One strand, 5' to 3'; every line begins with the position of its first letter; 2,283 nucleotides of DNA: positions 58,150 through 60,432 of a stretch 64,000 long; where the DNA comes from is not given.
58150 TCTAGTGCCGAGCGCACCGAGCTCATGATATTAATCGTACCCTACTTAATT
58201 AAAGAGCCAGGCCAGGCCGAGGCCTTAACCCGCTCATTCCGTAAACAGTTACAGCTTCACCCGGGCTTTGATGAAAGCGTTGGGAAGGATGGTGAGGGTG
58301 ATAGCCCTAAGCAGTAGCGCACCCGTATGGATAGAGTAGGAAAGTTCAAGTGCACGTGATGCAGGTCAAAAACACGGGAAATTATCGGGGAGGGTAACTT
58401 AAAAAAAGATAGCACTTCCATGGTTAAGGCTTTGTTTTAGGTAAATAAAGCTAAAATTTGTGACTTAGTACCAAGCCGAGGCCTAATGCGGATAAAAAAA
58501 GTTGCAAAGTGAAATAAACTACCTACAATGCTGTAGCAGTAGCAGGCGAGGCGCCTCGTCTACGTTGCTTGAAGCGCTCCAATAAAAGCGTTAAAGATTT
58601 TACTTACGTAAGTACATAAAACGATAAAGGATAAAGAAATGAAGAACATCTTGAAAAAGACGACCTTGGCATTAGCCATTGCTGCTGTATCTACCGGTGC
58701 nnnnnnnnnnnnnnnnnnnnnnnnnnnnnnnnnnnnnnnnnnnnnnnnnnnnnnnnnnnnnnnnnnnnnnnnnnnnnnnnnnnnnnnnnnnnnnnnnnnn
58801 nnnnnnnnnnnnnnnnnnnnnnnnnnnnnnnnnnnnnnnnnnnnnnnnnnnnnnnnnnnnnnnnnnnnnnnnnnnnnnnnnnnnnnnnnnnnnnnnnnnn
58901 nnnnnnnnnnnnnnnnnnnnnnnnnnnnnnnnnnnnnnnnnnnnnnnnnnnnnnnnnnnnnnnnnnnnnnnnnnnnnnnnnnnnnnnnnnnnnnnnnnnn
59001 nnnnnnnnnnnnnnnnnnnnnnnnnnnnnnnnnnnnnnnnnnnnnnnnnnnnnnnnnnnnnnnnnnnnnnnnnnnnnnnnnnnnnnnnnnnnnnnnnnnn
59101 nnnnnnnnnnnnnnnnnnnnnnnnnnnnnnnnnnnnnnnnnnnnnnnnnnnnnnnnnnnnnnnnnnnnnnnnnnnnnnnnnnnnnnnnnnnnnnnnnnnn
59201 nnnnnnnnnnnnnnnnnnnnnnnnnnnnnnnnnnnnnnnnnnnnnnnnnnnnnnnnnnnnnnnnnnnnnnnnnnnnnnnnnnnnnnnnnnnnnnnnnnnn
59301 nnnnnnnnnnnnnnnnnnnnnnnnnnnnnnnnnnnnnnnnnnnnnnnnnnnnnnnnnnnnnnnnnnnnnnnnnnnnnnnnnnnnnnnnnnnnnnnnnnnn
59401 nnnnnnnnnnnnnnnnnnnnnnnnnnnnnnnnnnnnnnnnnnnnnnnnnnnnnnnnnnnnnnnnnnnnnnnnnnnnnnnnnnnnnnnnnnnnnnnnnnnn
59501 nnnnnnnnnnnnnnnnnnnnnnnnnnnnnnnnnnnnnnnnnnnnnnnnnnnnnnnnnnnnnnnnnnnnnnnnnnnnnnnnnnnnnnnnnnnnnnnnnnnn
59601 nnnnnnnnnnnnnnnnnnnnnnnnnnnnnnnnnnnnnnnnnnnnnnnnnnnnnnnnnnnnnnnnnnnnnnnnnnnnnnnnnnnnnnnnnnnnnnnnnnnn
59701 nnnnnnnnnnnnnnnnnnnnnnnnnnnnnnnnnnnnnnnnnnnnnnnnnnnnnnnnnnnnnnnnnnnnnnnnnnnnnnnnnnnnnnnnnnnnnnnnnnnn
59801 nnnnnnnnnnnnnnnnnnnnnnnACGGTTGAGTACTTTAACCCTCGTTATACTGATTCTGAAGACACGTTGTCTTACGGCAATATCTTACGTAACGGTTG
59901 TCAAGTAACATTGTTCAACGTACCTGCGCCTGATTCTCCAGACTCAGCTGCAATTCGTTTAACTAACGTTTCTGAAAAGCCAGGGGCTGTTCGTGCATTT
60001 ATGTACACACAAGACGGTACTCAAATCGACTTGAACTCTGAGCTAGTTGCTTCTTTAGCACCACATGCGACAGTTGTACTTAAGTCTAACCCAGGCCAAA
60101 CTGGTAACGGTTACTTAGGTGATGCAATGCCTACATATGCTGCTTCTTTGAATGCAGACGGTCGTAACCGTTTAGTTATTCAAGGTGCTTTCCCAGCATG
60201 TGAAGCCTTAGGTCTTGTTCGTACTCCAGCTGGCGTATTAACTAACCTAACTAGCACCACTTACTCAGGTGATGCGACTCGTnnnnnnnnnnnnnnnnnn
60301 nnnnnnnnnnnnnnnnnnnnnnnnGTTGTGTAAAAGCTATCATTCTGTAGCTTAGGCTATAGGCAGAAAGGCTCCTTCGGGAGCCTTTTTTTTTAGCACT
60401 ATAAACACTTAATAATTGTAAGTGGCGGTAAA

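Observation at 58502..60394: The 561-aa secreted protein shows signatures of very high expression and belongs to no family I can recognise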

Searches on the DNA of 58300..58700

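Call 58: search_rna_families(source=window, start=58300, end=58700, threshold=evalue, max_evalue=1)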
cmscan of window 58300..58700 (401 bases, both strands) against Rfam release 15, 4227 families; matches with E-value up to 1: 1.
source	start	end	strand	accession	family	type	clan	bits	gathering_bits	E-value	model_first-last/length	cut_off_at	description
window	58327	58342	+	RF02914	DUF805b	Cis-reg;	CL00115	12.6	35.6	0.85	1-35/35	no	DUF805b RNA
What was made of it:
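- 58603..58612 (+): Invariant palindromic box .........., 26 nt upstream of the ATG (core of the 14-nt palindrome 58601-58614). No Rfam family (call 58).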

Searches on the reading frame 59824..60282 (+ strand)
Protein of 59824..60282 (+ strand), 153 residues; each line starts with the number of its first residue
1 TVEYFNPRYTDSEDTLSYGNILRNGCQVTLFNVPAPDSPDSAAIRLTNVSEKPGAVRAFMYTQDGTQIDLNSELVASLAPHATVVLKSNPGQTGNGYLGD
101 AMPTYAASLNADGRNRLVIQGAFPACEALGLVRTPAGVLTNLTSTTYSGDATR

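Call 94: predict_structure(alignment_id=A8)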
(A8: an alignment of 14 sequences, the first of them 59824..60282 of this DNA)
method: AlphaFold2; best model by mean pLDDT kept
length: 153 residues; sequences in the alignment: 14
mean_pLDDT: 80.5   pTM: 0.74
mean pLDDT of the five models: 80.5, 79.0, 78.3, 77.9, 74.5
residues with pLDDT >= 90: 79; 70-90: 37; 50-70: 23; < 50: 14
segments of 3 or more residues with pLDDT < 50: 1-7, 149-153
pLDDT, mean of each block of 10 residues (from residue 1): 42 56 73 91 92 91 91 93 92 87 88 84 88 92 62 36
secondary structure, 60 per line:
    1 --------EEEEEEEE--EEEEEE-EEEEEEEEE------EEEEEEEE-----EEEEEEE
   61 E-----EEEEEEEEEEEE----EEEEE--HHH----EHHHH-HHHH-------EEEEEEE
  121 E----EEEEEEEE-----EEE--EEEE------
elements in order: E9-16 E19-24 E26-34 E41-48 E54-61 E67-78 E83-87 H98-101 H103-106 E114-121 E126-133 E139-141 E144-147

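Call 96: fold_search(model_id=the predicted structure, library=pdb)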
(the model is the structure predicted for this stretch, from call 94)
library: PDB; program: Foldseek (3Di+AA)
matches with E <= 10: 1303; with E <= 0.001: 16
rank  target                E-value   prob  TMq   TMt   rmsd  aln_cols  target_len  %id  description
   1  2ii9_C                7.3e-05  1.00  0.42  0.63   4.3       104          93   12  Anabaena sensory rhodopsin transducer (released 2007-03-20)
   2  2ii8_B                1.6e-04  1.00  0.45  0.63   3.5       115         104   16  Anabaena sensory rhodopsin transducer (released 2007-03-20)
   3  2ii7_E                2.5e-04  1.00  0.43  0.58   4.0       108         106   15  Anabaena sensory rhodopsin transducer (released 2007-03-20)
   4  2ii7_D                2.9e-04  1.00  0.41  0.57   5.4       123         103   16  Anabaena sensory rhodopsin transducer (released 2007-03-20)
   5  2ii9_D                3.1e-04  1.00  0.44  0.67   3.4       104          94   15  Anabaena sensory rhodopsin transducer (released 2007-03-20)
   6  2ii7_B                3.5e-04  1.00  0.44  0.56   3.6       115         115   16  Anabaena sensory rhodopsin transducer (released 2007-03-20)
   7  2ii8_D                3.7e-04  1.00  0.45  0.65   5.1       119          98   16  Anabaena sensory rhodopsin transducer (released 2007-03-20)
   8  2ii7_C                3.7e-04  1.00  0.42  0.56   5.4       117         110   15  Anabaena sensory rhodopsin transducer (released 2007-03-20)
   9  2iia                  4.0e-04  1.00  0.47  0.74   2.7       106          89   16  Anabaena sensory rhodopsin transducer (released 2007-03-20)
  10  1nc7_B                4.0e-04  1.00  0.52  0.66   3.8       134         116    9  Crystal Structure of Thermotoga maritima 1070 (released 2003-07-01)
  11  2ii8_E                6.3e-04  1.00  0.47  0.72   2.7       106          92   16  Anabaena sensory rhodopsin transducer (released 2007-03-20)
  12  1nc7_D                6.7e-04  1.00  0.44  0.55   5.5       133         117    8  Crystal Structure of Thermotoga maritima 1070 (released 2003-07-01)
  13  2ii7_H                7.2e-04  1.00  0.40  0.55   9.2       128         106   12  Anabaena sensory rhodopsin transducer (released 2007-03-20)
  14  2ii7_A                8.2e-04  1.00  0.42  0.55   4.3       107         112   13  Anabaena sensory rhodopsin transducer (released 2007-03-20)
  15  1nc7_A                8.8e-04  1.00  0.46  0.58   4.4       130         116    8  Crystal Structure of Thermotoga maritima 1070 (released 2003-07-01)
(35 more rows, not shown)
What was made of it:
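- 59869..60273 (+): C-terminal beta-sandwich domain (residues ~411-545). It is the most conserved part, carries C421 and C521, and ends in the motif G.LTN(M/L)T. The domain model has pLDDT 80.5 and matches the ASRT/TM1070 fold at prob 1.0 and TM up to 0.74 (calls 94, 96).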
